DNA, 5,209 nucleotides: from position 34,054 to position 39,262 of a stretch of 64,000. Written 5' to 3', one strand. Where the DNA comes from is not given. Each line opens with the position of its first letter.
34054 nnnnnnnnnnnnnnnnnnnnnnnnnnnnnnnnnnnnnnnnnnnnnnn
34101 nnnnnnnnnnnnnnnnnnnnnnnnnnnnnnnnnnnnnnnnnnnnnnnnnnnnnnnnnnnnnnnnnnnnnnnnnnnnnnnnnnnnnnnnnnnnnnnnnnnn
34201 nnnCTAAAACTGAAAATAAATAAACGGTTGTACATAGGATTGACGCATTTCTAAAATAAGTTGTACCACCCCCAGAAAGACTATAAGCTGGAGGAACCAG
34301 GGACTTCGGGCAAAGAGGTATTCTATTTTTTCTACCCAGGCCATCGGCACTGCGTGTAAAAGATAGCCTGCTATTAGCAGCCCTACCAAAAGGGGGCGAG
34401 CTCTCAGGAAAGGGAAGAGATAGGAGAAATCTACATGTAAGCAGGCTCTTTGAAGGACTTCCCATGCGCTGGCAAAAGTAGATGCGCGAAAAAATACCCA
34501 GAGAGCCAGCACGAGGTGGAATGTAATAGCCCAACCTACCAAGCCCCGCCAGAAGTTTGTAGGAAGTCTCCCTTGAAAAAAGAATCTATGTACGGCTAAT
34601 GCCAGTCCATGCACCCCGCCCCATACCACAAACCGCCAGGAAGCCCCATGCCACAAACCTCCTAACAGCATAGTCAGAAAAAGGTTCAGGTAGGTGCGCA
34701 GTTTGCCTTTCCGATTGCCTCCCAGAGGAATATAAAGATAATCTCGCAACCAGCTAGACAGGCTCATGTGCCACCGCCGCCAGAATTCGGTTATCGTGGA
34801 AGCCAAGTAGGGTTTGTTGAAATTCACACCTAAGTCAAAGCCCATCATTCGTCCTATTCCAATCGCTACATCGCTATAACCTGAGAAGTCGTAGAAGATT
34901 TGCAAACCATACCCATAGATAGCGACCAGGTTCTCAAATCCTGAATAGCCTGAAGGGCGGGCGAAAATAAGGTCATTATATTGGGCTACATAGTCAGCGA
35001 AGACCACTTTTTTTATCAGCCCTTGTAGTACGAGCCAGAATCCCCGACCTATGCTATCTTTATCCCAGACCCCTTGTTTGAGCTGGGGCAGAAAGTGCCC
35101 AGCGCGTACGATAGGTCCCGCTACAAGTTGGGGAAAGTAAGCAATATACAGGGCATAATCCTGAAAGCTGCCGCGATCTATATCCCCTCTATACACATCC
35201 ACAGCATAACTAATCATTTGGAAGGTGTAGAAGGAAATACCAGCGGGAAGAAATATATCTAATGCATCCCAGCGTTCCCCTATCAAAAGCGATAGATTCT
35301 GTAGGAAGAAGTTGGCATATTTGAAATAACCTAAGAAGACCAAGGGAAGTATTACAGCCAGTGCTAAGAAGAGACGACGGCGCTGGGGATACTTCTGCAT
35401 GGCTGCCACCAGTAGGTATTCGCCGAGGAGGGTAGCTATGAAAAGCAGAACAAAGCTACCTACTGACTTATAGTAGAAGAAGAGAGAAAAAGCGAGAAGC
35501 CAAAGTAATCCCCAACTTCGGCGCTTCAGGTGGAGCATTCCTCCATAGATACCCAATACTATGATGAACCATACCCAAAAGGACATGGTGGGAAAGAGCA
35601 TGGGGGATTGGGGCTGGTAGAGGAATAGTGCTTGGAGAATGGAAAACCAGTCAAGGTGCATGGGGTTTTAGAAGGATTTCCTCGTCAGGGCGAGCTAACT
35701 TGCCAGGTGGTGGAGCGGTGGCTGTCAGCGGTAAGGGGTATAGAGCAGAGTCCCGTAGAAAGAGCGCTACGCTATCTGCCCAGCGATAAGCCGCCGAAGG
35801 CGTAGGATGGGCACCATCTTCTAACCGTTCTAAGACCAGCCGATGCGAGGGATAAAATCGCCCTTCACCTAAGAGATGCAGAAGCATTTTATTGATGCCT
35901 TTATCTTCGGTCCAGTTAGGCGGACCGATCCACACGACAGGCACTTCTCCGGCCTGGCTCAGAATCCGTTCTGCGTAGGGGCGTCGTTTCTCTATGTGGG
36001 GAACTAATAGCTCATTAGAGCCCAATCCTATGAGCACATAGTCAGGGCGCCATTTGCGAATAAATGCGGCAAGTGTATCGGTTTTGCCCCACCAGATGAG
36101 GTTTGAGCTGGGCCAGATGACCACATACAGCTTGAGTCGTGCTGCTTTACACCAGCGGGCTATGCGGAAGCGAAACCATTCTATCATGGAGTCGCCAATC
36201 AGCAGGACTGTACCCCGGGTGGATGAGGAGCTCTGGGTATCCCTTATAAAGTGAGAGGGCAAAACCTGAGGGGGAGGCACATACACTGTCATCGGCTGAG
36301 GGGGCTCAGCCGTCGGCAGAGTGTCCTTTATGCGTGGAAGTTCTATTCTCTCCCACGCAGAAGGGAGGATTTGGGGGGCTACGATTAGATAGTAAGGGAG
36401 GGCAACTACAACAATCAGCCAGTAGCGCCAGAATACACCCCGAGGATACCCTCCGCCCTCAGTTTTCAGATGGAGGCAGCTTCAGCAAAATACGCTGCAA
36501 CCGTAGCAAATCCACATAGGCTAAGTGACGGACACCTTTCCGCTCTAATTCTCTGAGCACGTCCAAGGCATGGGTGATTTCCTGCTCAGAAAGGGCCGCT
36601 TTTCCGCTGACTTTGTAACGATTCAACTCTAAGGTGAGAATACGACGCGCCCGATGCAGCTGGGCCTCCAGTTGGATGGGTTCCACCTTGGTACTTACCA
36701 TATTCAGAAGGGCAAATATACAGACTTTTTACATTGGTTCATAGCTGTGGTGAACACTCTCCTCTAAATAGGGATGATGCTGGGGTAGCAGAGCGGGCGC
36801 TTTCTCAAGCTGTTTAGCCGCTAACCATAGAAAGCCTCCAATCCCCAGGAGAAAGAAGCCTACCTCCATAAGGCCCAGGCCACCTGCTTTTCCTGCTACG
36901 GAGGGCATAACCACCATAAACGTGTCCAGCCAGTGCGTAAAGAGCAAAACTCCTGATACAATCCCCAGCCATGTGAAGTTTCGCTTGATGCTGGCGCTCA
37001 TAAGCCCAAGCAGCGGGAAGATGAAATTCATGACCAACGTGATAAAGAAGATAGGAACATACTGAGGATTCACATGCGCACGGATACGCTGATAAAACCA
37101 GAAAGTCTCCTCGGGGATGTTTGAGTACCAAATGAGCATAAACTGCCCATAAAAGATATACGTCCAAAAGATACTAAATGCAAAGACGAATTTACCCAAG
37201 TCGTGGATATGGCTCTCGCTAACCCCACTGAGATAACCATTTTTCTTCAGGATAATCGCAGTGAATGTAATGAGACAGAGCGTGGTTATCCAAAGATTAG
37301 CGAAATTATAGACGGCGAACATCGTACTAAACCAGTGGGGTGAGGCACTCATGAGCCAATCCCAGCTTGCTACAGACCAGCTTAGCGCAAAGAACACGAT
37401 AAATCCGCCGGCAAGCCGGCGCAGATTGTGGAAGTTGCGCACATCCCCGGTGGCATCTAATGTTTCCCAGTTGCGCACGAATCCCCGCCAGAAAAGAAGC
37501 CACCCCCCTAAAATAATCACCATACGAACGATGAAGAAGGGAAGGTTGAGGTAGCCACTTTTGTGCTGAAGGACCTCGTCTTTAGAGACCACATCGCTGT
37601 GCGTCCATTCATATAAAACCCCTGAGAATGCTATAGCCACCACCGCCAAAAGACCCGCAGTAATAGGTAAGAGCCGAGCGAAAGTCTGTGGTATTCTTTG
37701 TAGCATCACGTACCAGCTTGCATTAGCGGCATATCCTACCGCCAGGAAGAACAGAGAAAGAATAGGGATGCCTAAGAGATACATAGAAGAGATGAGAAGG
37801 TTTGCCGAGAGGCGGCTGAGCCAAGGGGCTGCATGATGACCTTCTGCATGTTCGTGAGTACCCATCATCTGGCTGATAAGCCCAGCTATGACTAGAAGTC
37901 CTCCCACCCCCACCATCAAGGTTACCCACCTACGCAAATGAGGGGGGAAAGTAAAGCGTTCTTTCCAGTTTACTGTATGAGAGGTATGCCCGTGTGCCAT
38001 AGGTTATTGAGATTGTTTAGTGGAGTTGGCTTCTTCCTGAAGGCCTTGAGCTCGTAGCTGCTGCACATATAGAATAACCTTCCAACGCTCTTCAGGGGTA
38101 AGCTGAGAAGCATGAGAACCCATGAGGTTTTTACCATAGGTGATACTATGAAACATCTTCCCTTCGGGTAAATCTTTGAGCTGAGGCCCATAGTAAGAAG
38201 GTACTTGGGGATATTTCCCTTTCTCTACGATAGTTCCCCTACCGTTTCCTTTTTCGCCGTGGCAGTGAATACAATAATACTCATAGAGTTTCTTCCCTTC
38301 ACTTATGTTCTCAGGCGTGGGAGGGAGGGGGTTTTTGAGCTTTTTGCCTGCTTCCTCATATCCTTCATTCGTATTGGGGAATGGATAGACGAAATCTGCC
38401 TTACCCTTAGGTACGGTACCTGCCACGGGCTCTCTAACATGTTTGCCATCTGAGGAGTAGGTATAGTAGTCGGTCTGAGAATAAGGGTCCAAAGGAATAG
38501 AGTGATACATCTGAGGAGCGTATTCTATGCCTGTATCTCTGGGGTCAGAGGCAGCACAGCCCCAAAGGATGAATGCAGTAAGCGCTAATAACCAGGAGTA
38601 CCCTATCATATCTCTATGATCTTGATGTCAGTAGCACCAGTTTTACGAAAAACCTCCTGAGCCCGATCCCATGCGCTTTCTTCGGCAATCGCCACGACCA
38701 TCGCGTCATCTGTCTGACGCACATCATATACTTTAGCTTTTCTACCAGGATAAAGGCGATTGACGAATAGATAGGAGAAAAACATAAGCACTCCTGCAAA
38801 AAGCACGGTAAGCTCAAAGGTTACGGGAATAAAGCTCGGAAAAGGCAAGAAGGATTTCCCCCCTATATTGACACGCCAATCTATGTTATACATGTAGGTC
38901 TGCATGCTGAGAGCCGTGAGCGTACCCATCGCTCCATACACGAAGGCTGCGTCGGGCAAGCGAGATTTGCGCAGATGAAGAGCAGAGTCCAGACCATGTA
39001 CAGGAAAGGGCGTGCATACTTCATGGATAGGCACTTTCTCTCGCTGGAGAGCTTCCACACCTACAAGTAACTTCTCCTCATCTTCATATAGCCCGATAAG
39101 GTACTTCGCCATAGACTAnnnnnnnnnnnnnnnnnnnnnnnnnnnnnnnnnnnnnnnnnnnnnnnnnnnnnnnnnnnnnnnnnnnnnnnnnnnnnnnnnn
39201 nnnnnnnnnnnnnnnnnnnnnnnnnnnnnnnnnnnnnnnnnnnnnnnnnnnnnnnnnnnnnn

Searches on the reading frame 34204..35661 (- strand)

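Call 48: search_protein_families(library=pfam, proteins=[window:34204-35661:-], max_evalue=0.0001)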
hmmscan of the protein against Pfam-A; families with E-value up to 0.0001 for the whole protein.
window:34204-35661:- (485 aa): 1 family
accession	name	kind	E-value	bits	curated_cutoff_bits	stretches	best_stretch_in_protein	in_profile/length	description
PF03062.24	MBOAT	-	6.7e-31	108.2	27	1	102-393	15-330/337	MBOAT, membrane-bound O-acyltransferase family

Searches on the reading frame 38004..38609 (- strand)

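Call 48: search_protein_families(library=pfam, proteins=[window:38004-38609:-], max_evalue=0.0001)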
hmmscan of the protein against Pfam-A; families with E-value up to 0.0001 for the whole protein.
window:38004-38609:- (201 aa): 2 families
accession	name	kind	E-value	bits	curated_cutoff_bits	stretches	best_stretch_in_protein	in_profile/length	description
PF13442.11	Cytochrome_CBB3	-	1.4e-11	45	27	1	101-182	2-68/68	Cytochrome C oxidase, cbb3-type, subunit III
PF00034.26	Cytochrom_C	-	8.6e-08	33.8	21.3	1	103-185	2-89/90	Cytochrome c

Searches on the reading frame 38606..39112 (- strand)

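Call 48: search_protein_families(library=pfam, proteins=[window:38606-39112:-], max_evalue=0.0001)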
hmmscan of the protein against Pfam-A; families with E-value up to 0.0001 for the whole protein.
window:38606-39112:- (168 aa): 1 family
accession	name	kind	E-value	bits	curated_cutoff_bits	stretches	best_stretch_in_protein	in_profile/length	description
PF11821.13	ActD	-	3.7e-51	173.6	25.7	1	3-164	1-169/170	Alternative complex III, ActD subunit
